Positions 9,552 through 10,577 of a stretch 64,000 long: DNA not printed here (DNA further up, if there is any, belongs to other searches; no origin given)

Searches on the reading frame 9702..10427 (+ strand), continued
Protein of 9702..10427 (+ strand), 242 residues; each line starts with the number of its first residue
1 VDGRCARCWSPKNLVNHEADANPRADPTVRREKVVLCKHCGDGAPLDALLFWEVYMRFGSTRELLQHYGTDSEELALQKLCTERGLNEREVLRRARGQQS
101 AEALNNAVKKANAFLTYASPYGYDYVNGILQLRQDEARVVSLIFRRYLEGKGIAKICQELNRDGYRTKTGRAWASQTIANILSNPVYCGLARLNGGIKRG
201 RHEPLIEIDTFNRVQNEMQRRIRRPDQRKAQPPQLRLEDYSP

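Call 29: predict_structure(alignment_id=A1)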
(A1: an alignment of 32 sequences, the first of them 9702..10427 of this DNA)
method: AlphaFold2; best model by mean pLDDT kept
length: 242 residues; sequences in the alignment: 32
mean_pLDDT: 83.6   pTM: 0.52
mean pLDDT of the five models: 83.6, 81.1, 80.6, 78.8, 78.7
residues with pLDDT >= 90: 84; 70-90: 121; 50-70: 36; < 50: 1
segments of 3 or more residues with pLDDT < 50: none
pLDDT, mean of each block of 10 residues (from residue 1): 82 87 69 87 84 87 88 88 86 73 53 66 85 93 96 96 91 93 93 78 92 91 79 74 64
secondary structure, 60 per line:
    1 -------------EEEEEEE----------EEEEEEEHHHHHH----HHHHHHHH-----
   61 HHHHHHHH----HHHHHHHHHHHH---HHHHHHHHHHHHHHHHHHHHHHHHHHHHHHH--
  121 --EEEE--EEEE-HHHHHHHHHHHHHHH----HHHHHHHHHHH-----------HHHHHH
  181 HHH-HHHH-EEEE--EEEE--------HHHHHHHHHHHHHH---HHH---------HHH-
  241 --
elements in order: E14-20 E31-37 H38-43 H48-55 H61-68 H73-84 H88-118 E123-126 E129-132 H134-148 H153-163 H175-183 H185-188 E190-193 E196-199 H208-221

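Call 33: fold_search(model_id=the predicted structure, library=pdb)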
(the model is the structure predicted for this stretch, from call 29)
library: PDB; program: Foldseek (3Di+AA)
matches with E <= 10: 199; with E <= 0.001: 16
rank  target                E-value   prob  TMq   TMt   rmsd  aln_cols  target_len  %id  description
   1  4kis_A                7.1e-07  1.00  0.38  0.30   6.9       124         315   25  Crystal Structure of a LSR-DNA Complex (released 2013-07-10)
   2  4kis_B                9.0e-07  1.00  0.38  0.30   6.9       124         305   25  Crystal Structure of a LSR-DNA Complex (released 2013-07-10)
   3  6dnw_A                1.2e-06  1.00  0.41  0.42   4.3       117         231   26  Sequence Requirements of the Listeria innocua prophage attP site (released 2018-10-03)
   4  4kis_D                1.6e-06  1.00  0.39  0.33   7.0       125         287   24  Crystal Structure of a LSR-DNA Complex (released 2013-07-10)
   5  4kis_C                2.1e-06  1.00  0.40  0.31   7.4       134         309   25  Crystal Structure of a LSR-DNA Complex (released 2013-07-10)
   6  9y66_C                4.5e-06  1.00  0.42  0.19   8.2       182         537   24  attLsym bound serine integrase complex in the dimeric state (released 2026-02-04)
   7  9y66_A                4.5e-06  1.00  0.40  0.18   9.5       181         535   23  attLsym bound serine integrase complex in the dimeric state (released 2026-02-04)
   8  9dxf_A                4.7e-06  1.00  0.38  0.18   9.0       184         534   22  attLmm bound serine integrase and RDF complex in the post-rotation state (released 2026-01-21)
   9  9dxh_A                6.0e-06  1.00  0.40  0.18   8.2       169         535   24  attPmm and attBmm bound serine integrase complex in the pre-rotation state (released 2026-01-21)
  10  9dxd_A                1.2e-05  1.00  0.38  0.18   8.9       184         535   21  attLmm bound serine integrase and RDF complex in the pre-rotation state (released 2026-01-21)
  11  9iu2_A                8.2e-05  1.00  0.35  0.21   7.7       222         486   17  Cryo-EM structure of the large serine recombinase Bxb1 in complex with attP and attB (GT/TT CDN) in the pre-strand exc (released 2026-03-04)
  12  9ibl_A                3.2e-04  1.00  0.35  0.19   8.4       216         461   15  PhiC31 integrative synapse: attB x attP with an S12A integrase variant (released 2026-02-11)
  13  9iu8_A                4.0e-04  1.00  0.40  0.31   4.8       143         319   17  Cryo-EM structure of the large serine recombinase Bxb1 in complex with attP and attB (GT/TT CDN) in the pre-strand exc (released 2026-03-04)
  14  4bqq_B                6.5e-04  1.00  0.34  0.25   5.5       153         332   19  Protein crystal structure of the N-terminal and recombinase domains of the Streptomyces temperate phage serine recombi (released 2013-06-12)
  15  9u2s_A                6.9e-04  1.00  0.36  0.23   7.8       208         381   17  PhiC31 integrase-attB-attP synaptic complex: attB-bound dimer subregion (released 2026-02-11)
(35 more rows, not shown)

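Call 39: search_protein_families(library=pfam, proteins=[L041:5-1276:+, L041:1277-2215:+, L041:2246-3436:+, L041:4288-4995:+, L041:4824-5570:-, L041:7762-7995:+, L041:8383-9108:+, L041:9163-9762:-, L041:9719-11041:-, L041:11078-13249:+], max_evalue=0.001)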
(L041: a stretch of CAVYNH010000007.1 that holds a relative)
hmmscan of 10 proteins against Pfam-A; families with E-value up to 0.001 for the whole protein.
L041:5-1276:+ (423 aa): 1 family
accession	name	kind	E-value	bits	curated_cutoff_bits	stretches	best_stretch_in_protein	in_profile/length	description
PF13385.13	Laminin_G_3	-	9.8e-09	36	27.6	1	300-414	34-150/151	Concanavalin A-like lectin/glucanases superfamily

L041:1277-2215:+ (312 aa): 0 families

L041:2246-3436:+ (396 aa): 2 families
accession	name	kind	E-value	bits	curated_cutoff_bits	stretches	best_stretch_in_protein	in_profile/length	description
PF13385.13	Laminin_G_3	-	3.6e-13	50.4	27.6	1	226-374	2-151/151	Concanavalin A-like lectin/glucanases superfamily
PF10102.14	DUF2341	-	1.1e-10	42.3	23.4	1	110-175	1-65/84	Domain of unknown function (DUF2341)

L041:4288-4995:+ (235 aa): 2 families
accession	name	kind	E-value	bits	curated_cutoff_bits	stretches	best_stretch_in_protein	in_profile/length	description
PF00227.31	Proteasome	-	1.3e-51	175.4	22.4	1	31-215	1-189/189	Proteasome subunit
PF10584.14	Proteasome_A_N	-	1.3e-12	47.6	27.7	1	8-30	1-23/23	Proteasome subunit A N-terminal signature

L041:4824-5570:- (248 aa): 0 families

L041:7762-7995:+ (77 aa): 0 families

L041:8383-9108:+ (241 aa): 0 families

L041:9163-9762:- (199 aa): 1 family
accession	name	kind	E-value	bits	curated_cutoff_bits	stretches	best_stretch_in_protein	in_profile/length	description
PF23993.1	DUF7311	-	0.00029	21.9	27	0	29-191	2-144/150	Domain of unknown function (DUF7311)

L041:9719-11041:- (440 aa): 1 family
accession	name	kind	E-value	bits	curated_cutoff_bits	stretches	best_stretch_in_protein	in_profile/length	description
PF01935.23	DUF87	-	0.00072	20.2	23.2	0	62-273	11-215/220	Helicase HerA, central domain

L041:11078-13249:+ (723 aa): 1 family
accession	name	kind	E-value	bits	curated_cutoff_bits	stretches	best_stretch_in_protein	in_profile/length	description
PF00437.27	T2SSE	-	2.2e-18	66.5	24.9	1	311-572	25-272/370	Type II/IV secretion system protein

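Call 40: search_protein_families(library=pfam, proteins=[L042:1552-3723:-, L042:3821-5131:+, L042:5138-5695:+, L042:5752-6450:-, L042:6941-7729:+, L042:8350-9171:-, L042:9622-10248:+, L042:10269-10979:-, L042:11801-12472:-, L042:12757-14127:-], max_evalue=0.001)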
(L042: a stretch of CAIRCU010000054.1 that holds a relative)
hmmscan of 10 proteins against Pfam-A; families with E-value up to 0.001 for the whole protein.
L042:1552-3723:- (723 aa): 2 families
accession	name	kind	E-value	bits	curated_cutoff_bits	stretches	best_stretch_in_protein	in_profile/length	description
PF00437.27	T2SSE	-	1e-20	74.2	24.9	1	309-568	23-268/370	Type II/IV secretion system protein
PF13401.12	AAA_22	-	0.00083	20.1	27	0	426-528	4-104/130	AAA domain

L042:3821-5131:+ (436 aa): 1 family
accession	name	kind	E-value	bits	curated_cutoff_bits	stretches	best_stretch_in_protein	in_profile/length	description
PF01935.23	DUF87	-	1.4e-06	29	23.2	1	71-271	26-218/220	Helicase HerA, central domain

L042:5138-5695:+ (185 aa): 0 families

L042:5752-6450:- (232 aa): 0 families

L042:6941-7729:+ (262 aa): 2 families
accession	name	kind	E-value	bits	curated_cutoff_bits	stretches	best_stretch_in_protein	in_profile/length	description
PF07508.19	Recombinase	-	1.5e-24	86.6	21.1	1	157-243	2-102/102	Recombinase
PF01844.29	HNH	-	2.8e-05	24.6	21.4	1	22-59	1-42/47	HNH endonuclease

L042:8350-9171:- (273 aa): 2 families
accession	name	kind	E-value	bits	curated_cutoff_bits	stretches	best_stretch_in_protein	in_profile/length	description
PF00239.26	Resolvase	-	4.4e-38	131.1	23.3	1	9-152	1-142/145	Resolvase, N terminal domain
PF07508.19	Recombinase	-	1.1e-22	80.6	21.1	1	176-262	1-101/102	Recombinase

L042:9622-10248:+ (208 aa): 2 families
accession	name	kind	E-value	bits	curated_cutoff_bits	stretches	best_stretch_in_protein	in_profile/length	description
PF18955.5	DUF5698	-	3.7e-20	72.5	27.5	1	48-105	1-58/58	Domain of unknown function (DUF5698)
PF10035.14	DUF2179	-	5.1e-14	52.3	22.8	1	138-188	1-53/55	Uncharacterized protein conserved in bacteria (DUF2179)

L042:10269-10979:- (236 aa): 2 families
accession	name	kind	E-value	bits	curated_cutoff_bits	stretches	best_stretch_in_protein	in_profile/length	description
PF00227.31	Proteasome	-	5.8e-53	179.8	22.4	1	32-215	1-188/189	Proteasome subunit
PF10584.14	Proteasome_A_N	-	1.3e-12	47.6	27.7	1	9-31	1-23/23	Proteasome subunit A N-terminal signature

L042:11801-12472:- (223 aa): 2 families
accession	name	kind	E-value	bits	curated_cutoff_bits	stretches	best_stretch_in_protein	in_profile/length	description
PF24517.2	CBM96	-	4.7e-06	27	26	1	59-124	15-78/164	Carbohydrate-binding module family 96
PF00688.24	TGFb_propeptide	-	0.00076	19.6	25.8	1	86-125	110-154/242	TGF-beta propeptide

L042:12757-14127:- (456 aa): 2 families
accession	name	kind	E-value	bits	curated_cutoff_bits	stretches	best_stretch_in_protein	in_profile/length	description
PF02310.24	B12-binding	-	4.9e-25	88.2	32.1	1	15-129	5-120/121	B12 binding domain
PF04055.27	Radical_SAM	-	2.1e-19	70.7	29.5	1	197-358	2-165/166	Radical SAM superfamily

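Call 45: find_related_loci(query=A1, collection=viral_contigs, flank=8000)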
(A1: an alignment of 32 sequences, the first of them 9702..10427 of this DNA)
Query A1 (242 aa) in viral_contigs; peptide patterns used: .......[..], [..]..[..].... (x = any residue, [..] = any of these).
88 stretches matched a pattern, but none encodes a relative of the query by tblastn (E <= 1e-3).

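Call 55: search_protein_families(library=pfam, alignment_id=A1, max_evalue=0.01)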
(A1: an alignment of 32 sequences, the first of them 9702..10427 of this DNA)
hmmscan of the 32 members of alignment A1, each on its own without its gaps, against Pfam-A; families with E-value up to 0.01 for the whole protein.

A. member 1, window:9702-10427:+ (242 aa): 1 family
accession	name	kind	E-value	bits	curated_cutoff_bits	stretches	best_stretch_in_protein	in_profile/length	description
PF07508.19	Recombinase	-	1.3e-22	80.4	21.1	1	135-221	2-102/102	Recombinase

B. families by the number of members that match (of 32 scanned): 1 family
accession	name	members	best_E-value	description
PF07508.19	Recombinase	32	9.9e-25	Recombinase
